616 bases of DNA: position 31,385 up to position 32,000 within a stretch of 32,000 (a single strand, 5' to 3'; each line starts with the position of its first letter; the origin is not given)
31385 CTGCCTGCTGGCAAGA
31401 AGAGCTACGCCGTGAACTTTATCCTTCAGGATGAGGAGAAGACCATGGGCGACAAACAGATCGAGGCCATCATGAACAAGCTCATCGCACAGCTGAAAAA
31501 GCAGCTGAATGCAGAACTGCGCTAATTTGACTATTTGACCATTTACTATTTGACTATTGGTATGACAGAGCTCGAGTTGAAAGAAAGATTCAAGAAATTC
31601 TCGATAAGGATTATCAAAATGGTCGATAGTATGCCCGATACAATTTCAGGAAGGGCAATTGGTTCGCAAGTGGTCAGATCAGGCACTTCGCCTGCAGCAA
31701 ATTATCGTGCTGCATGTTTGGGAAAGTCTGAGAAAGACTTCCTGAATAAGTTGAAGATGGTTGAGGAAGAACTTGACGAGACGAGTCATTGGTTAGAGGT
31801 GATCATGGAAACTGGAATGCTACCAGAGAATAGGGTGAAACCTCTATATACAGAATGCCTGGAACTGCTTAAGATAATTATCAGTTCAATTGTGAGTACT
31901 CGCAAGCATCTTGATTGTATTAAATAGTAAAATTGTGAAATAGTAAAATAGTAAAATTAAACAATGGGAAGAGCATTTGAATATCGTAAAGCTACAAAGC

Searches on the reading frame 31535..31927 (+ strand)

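Call 102: search_protein_families(library=pfam, proteins=[window:31535-31927:+], max_evalue=0.001)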
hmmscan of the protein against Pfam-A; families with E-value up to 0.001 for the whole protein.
window:31535-31927:+ (130 aa): 1 family
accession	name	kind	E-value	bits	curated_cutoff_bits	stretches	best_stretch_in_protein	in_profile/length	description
PF05635.17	23S_rRNA_IVP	-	3.1e-15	56.7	33.8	1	12-116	2-105/106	23S rRNA-intervening sequence protein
